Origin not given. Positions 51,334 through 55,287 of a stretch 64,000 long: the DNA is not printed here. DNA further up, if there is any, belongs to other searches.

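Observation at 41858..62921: One ~21-kb, ~7,000-codon giant exoprotein gene is hidden behind at least 17 frame breaks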

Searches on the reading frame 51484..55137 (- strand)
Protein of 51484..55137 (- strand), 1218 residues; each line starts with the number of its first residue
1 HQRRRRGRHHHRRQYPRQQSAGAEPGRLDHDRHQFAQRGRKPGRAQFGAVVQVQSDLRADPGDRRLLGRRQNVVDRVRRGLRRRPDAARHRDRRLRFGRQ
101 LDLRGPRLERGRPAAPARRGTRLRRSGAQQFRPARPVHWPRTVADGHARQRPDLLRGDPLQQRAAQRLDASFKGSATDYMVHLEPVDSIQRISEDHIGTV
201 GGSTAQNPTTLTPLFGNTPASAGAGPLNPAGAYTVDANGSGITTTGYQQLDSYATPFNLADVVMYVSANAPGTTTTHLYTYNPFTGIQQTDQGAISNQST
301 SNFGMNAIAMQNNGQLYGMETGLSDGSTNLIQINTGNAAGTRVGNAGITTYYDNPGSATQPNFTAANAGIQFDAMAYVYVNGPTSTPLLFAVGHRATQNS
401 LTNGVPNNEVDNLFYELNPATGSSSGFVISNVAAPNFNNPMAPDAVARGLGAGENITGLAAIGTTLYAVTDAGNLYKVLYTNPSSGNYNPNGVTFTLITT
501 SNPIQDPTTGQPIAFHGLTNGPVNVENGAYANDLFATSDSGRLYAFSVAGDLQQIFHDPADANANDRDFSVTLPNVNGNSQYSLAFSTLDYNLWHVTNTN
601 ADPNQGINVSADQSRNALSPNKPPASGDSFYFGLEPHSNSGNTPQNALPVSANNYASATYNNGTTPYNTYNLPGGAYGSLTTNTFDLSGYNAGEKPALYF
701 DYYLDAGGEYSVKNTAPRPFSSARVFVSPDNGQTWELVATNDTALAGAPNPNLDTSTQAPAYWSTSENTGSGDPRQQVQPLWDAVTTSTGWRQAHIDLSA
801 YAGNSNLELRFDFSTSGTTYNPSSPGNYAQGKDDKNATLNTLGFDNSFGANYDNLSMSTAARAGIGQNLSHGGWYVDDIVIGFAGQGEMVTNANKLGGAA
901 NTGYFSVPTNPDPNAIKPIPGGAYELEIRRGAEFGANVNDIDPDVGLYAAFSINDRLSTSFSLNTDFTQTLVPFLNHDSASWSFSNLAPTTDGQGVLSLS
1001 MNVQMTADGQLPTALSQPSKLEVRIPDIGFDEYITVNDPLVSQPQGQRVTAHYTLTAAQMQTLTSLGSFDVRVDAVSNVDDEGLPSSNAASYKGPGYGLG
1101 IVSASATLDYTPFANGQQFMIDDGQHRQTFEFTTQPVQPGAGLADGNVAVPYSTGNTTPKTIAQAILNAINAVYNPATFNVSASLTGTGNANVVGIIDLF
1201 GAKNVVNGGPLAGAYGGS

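Call 7: search_protein_families(library=pfam, proteins=[window:51484-55137:-], max_evalue=0.01)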
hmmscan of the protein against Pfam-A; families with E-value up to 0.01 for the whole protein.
window:51484-55137:- (1218 aa): 0 families

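Call 12: find_homologous_proteins(query=window:51484-54633:-)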
Query window:51484-54633:- (1050 aa): 12 proteins with E <= 0.001 among 8000 candidates.
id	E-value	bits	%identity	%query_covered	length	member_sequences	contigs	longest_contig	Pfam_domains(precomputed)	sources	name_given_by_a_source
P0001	0.0e+0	2125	100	91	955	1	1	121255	-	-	-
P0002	1.2e-188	648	65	44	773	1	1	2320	PF21910.3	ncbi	ncbi:MAG: hypothetical protein ACREHD_09750, partial [Pirellulales bacterium]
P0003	6.7e-78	281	42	49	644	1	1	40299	-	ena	-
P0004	8.8e-70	254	44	28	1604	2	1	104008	PF26766.1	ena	-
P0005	3.2e-63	233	34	62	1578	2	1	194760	PF00404.25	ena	-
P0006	1.8e-42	164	32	61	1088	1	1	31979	-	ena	-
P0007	4.0e-42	163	63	9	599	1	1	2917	PF25832.1,PF21910.3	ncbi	ncbi:MAG: hypothetical protein B7X10_00435, partial [Burkholderiales bacterium 21-58-4]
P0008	3.9e-37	146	35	35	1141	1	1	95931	-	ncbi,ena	-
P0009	2.1e-29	121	34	24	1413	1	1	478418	-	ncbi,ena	-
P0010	1.5e-27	114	36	22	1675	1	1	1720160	PF00404.25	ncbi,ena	-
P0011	6.8e-24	102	30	38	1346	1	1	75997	-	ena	-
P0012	1.1e-17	82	39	14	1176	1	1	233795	-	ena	-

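Call 13: find_encoding_contigs(protein=P0001, flank=10000, max_places=3)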
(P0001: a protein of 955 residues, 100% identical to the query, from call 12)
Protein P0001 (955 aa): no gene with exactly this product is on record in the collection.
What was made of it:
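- Tried and rejected: Looking up the window's own protein P0001 in the contig index gave nothing (call 13), so the source sample, platform and coverage remain unknown.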

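Call 14: find_encoding_contigs(protein=P0004, flank=10000, max_places=3)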
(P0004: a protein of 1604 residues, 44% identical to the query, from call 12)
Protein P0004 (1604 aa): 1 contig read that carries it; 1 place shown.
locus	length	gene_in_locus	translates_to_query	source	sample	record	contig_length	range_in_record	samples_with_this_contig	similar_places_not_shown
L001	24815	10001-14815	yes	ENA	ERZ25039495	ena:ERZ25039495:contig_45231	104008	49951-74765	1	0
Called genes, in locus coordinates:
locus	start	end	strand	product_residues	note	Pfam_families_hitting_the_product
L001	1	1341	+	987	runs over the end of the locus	-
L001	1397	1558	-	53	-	-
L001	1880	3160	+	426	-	PF17803:Cadherin_4, PF17892:Cadherin_5, PF17963:Big_9, PF13946:DUF4214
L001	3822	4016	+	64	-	-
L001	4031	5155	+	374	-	-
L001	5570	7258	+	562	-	-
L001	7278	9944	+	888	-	-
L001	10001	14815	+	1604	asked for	PF26766:Choice_anch_L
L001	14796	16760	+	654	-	-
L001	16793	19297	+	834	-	PF25852:DUF6242_C (faint), PF15902:Sortilin-Vps10 (faint)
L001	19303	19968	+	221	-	PF05048:NosD (weak), PF13229:Beta_helix (weak)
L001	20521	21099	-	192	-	-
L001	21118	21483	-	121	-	-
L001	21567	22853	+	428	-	PF17803:Cadherin_4, PF17892:Cadherin_5, PF17963:Big_9, PF13946:DUF4214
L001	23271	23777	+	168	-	-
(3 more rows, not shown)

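Call 15: find_encoding_contigs(protein=P0003, flank=10000, max_places=3)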
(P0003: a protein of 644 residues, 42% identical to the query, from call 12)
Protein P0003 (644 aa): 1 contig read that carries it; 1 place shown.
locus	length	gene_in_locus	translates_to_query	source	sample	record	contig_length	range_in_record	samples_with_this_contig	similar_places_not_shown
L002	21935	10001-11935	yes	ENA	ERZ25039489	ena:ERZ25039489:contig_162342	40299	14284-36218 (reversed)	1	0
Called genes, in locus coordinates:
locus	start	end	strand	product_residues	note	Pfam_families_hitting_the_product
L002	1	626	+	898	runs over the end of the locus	PF17803:Cadherin_4, PF17892:Cadherin_5, PF17963:Big_9, PF13946:DUF4214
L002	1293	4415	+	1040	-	-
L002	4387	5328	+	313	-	-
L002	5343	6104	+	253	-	-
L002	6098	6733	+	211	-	-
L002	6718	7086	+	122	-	-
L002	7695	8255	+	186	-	-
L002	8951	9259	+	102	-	-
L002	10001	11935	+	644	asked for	-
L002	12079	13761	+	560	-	-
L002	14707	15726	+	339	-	-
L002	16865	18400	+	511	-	PF17803:Cadherin_4 (weak)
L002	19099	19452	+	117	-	PF13946:DUF4214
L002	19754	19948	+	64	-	-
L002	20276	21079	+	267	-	PF07687:M20_dimer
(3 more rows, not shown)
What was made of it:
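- Public gene calls on related long-read contigs also list separate proteins (calls 14, 15).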

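Call 21: search_protein_families(library=pfam, proteins=[P0002, P0004, P0005, P0007, window:51484-54633:-], max_evalue=1)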
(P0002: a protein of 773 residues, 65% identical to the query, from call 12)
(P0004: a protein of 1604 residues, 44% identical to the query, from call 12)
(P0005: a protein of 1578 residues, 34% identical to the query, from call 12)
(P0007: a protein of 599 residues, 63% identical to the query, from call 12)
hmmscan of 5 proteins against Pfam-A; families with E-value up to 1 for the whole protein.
P0002 (773 aa): 2 families
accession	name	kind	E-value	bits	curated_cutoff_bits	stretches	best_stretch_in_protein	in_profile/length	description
PF21910.2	GH85_C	-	4e-07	30.8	27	1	134-176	9-51/95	GH85 endohexosaminidases, C-terminal domain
PF16383.10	DUF4992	-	0.29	11.3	29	0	135-160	56-82/183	Domain of unknown function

P0004 (1604 aa): 3 families
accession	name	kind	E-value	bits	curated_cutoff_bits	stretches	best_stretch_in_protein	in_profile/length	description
PF14517.12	Tachylectin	-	0.0038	17.5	29.8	1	1296-1421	76-198/230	Tachylectin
PF18719.7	ArlS_N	-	0.012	16.2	27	1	731-773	43-83/140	ArlS sensor domain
PF02012.26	BNR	-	0.035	14.5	27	1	1550-1560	1-11/12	BNR/Asp-box repeat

P0005 (1578 aa): 7 families
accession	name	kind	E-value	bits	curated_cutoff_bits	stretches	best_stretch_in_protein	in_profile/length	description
PF00404.24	Dockerin_1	-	1.2e-08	35.4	22.9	1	1400-1459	2-57/57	Dockerin type I domain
PF13229.12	Beta_helix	-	0.00064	19.8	25.9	1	1010-1111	11-101/158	Right handed beta helix region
PF13405.12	EF-hand_6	-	0.0071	16.5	25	0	1438-1458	9-29/30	EF-hand domain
PF13499.12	EF-hand_7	-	0.022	15.5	30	1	1399-1453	10-64/67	EF-hand domain pair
PF00036.39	EF-hand_1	-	0.025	14.5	25.4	0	1438-1457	9-28/29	EF hand domain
PF13202.12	EF-hand_5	-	0.12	12.3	25.9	0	1438-1452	8-22/25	EF hand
PF13205.12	Big_5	-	0.14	13.3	23.6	1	1298-1370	27-99/105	Bacterial Ig-like domain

P0007 (599 aa): 4 families
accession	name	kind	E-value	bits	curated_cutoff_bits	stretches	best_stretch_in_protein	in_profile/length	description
PF21910.2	GH85_C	-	5.2e-08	33.7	27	0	444-483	13-51/95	GH85 endohexosaminidases, C-terminal domain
PF16383.10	DUF4992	-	0.00018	21.7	29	1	447-478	63-95/183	Domain of unknown function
PF13585.12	CHU_C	-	0.0097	16.4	27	0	411-432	57-78/86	CHU_C Type IX secretion signal domain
PF03212.20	Pertactin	-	0.14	12.5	22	0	402-426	87-111/121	Pertactin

window:51484-54633:- (1050 aa): 0 families

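Call 23: find_related_loci(query=A1, collection=genome_contigs, flank=10000)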
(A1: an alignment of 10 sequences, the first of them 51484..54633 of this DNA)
Query A1 (1050 aa) in genome_contigs; peptide patterns used: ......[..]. (x = any residue, [..] = any of these).
90 stretches matched a pattern; 86 encode a relative of the query (tblastn E <= 1e-3); the best 80 are kept; 80 distinct loci.
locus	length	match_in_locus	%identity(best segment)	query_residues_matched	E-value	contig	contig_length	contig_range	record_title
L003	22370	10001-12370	59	291-1042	0e+0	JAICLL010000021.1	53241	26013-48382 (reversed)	MAG: Pirellulales bacterium isolate GZL_HY_2_bin.141 k141_879797_length_53241_cov_34.9416, whole genome shotgun sequence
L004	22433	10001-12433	54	291-1043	0e+0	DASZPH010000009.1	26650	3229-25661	MAG TPA_asm: Pirellulales bacterium isolate SMAG_U5966 k141_792523, whole genome shotgun sequence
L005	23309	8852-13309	52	1-1048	0e+0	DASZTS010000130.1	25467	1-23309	MAG TPA_asm: Pirellulales bacterium isolate SMAG_U6082 k141_894265, whole genome shotgun sequence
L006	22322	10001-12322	43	1-795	7e-149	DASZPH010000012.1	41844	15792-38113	MAG TPA_asm: Pirellulales bacterium isolate SMAG_U5966 k141_707436, whole genome shotgun sequence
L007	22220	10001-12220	41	1-795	2e-148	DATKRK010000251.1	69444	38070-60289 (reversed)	MAG TPA_asm: Pirellulales bacterium isolate SMAG_U14026 k141_991597, whole genome shotgun sequence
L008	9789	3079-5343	43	1-795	9e-146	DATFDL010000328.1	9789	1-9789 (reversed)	MAG TPA_asm: Pirellulales bacterium isolate SMAG_U8579 k141_61238, whole genome shotgun sequence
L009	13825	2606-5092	39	1-860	2e-141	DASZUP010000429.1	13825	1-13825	MAG TPA_asm: Pirellulales bacterium isolate SMAG_U6108 k141_416626, whole genome shotgun sequence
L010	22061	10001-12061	41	1-795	9e-140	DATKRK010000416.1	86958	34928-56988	MAG TPA_asm: Pirellulales bacterium isolate SMAG_U14026 k141_1033487, whole genome shotgun sequence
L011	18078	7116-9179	41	1-795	1e-135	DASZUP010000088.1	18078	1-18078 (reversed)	MAG TPA_asm: Pirellulales bacterium isolate SMAG_U6108 k141_270704, whole genome shotgun sequence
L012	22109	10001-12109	40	1-795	2e-127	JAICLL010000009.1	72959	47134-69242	MAG: Pirellulales bacterium isolate GZL_HY_2_bin.141 k141_1674190_length_72959_cov_13.0104, whole genome shotgun sequenc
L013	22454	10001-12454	40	4-1037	1e-121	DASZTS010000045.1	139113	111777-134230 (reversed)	MAG TPA_asm: Pirellulales bacterium isolate SMAG_U6082 k141_15724, whole genome shotgun sequence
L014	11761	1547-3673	39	1-795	6e-120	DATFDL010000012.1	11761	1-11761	MAG TPA_asm: Pirellulales bacterium isolate SMAG_U8579 k141_3279, whole genome shotgun sequence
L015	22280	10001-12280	38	1-795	3e-111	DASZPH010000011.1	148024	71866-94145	MAG TPA_asm: Pirellulales bacterium isolate SMAG_U5966 k141_89739, whole genome shotgun sequence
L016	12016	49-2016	43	164-1047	8e-111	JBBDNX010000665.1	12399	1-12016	MAG: Pirellulales bacterium isolate LejiaB_66_9 Lejia_B_6513_length_12399_cov_5, whole genome shotgun sequence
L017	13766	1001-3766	44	1-795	8e-97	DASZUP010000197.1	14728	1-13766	MAG TPA_asm: Pirellulales bacterium isolate SMAG_U6108 k141_52152, whole genome shotgun sequence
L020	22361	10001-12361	41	1-795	6e-144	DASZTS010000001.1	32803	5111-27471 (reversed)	MAG TPA_asm: Pirellulales bacterium isolate SMAG_U6082 k141_60322, whole genome shotgun sequence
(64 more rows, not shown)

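Call 32: search_protein_families(library=ncbifam, proteins=[window:51484-55137:-], max_evalue=0.01)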
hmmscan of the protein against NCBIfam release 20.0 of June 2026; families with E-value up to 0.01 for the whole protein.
window:51484-55137:- (1218 aa): 0 families

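Call 51: find_homologous_proteins(query=A1, max_evalue=1e-10)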
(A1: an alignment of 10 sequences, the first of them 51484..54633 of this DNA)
Query A1 (10 sequences) (1050 aa, profile of the alignment): 28 proteins with E <= 1e-10 among 8000 candidates.
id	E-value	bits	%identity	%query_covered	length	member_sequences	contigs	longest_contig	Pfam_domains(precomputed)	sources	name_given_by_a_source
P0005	2.7e-279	947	34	62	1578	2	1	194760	PF00404.25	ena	-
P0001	8.1e-262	890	100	91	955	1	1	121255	-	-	-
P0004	1.3e-233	796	44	28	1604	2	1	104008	PF26766.1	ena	-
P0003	1.0e-228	780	42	49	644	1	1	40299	-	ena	-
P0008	9.0e-218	744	35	35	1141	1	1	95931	-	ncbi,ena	-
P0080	1.2e-212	727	41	76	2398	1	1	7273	PF04151.22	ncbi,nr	ncbi:MAG TPA: PPC domain-containing protein, partial [Pirellulales bacterium]|nr:PPC domain-containi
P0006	9.8e-211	721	32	61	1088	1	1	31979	-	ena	-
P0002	6.2e-187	642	65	44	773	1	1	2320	PF21910.3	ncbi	ncbi:MAG: hypothetical protein ACREHD_09750, partial [Pirellulales bacterium]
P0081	4.3e-180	619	31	54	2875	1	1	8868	PF04151.22,PF00404.25,PF20009.5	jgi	jgi:hypothetical protein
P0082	3.8e-168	580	38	46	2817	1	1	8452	PF00413.31,PF13229.13,PF04151.22,PF00041.28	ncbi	ncbi:MAG: fibronectin type III domain-containing protein, partial [Planctomycetota bacterium]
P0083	6.9e-166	572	35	37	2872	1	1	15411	PF04151.22,PF00404.25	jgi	jgi:Dockerin type I domain/Right handed beta helix region/Bacterial pre-peptidase C-terminal domain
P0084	2.0e-159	551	33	35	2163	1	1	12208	PF00404.25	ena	-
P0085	3.2e-159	550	35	34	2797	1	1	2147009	PF04151.22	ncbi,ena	-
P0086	4.6e-156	540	40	37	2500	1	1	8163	PF00413.31,PF04151.22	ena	-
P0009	3.9e-150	520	34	24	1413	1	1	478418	-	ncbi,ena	-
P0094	1.9e-76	276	28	17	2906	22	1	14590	PF00413.31,PF04151.22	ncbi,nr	ncbi:MAG TPA: hypothetical protein DEF45_16725, partial [Rhodopirellula sp.]|nr:hypothetical protein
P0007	1.5e-41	161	63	9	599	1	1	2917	PF25832.1,PF21910.3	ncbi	ncbi:MAG: hypothetical protein B7X10_00435, partial [Burkholderiales bacterium 21-58-4]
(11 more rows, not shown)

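Call 54: search_protein_representatives(alignment_id=A1)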
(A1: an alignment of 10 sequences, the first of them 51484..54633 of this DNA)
Query: 10 sequences, 865 profile positions. Proteins with E-value up to 0.001 (for the whole library): 1519; up to 1e-10: 1280; up to 1e-30: 816. The best 150 are listed.
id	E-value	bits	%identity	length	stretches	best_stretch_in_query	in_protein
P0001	2.6e-262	889.6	-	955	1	134-860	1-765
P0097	1.7e-240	817.4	-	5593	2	3-648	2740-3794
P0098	6.0e-239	812.3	-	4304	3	3-651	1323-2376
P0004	4.2e-234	796.3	-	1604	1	3-586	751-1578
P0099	3.2e-231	786.8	-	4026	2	4-847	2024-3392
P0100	1.2e-229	781.5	-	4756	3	58-651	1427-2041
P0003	3.3e-229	780.1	-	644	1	134-753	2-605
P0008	2.9e-218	743.9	-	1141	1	4-665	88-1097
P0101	1.2e-213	728.6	-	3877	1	4-827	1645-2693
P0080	3.8e-213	727.0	-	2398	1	4-859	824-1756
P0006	3.1e-211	720.6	-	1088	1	3-686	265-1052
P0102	4.1e-211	720.2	-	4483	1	4-827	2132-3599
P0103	1.7e-209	714.8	-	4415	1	5-828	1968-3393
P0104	1.6e-206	705.0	-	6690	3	3-649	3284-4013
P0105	1.0e-203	695.8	-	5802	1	3-838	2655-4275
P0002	2.0e-187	641.9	-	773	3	384-858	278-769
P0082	1.2e-168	579.7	-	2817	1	4-779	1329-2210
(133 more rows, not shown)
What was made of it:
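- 51487..54629 (-): Family hallmark core: beta-propeller plus beta-sandwich, with the nearly invariant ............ motif (DYNLWH at 53370). Bounded by frame events at ~54629 and ~51486. 1,519 representative proteins match the profile (call 54).
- On DYNLWH-core giant protein family (unnamed): Profile hits place the domain at residue ~2,000-4,000 of 3,000-7,700-aa proteins (call 54).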

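Call 62: search_protein_families(library=pfam, proteins=[P0082, P0086], max_evalue=0.01)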
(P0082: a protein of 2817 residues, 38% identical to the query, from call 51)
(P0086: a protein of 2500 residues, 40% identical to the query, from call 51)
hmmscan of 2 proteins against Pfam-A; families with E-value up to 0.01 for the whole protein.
P0082 (2817 aa): 4 families
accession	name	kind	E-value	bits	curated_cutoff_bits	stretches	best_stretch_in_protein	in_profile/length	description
PF00041.27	fn3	-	2.9e-10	40.7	25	1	2643-2726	2-79/84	Fibronectin type III domain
PF00413.30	Peptidase_M10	-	1e-06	29.1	24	1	110-179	83-158/159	Matrixin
PF13229.12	Beta_helix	-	1.4e-06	28.4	25.9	1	2250-2388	32-155/158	Right handed beta helix region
PF04151.21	PPC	-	0.0001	23.5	25.9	1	186-261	2-70/70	Bacterial pre-peptidase C-terminal domain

P0086 (2500 aa): 3 families
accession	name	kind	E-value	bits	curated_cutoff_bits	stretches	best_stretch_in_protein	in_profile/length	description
PF04151.21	PPC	-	3e-06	28.4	25.9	2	738-806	2-70/70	Bacterial pre-peptidase C-terminal domain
PF00413.30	Peptidase_M10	-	3.1e-06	27.6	24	1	669-703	95-132/159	Matrixin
PF18962.6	Por_Secre_tail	-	0.0052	17.5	27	0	766-808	22-66/75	Secretion system C-terminal sorting domain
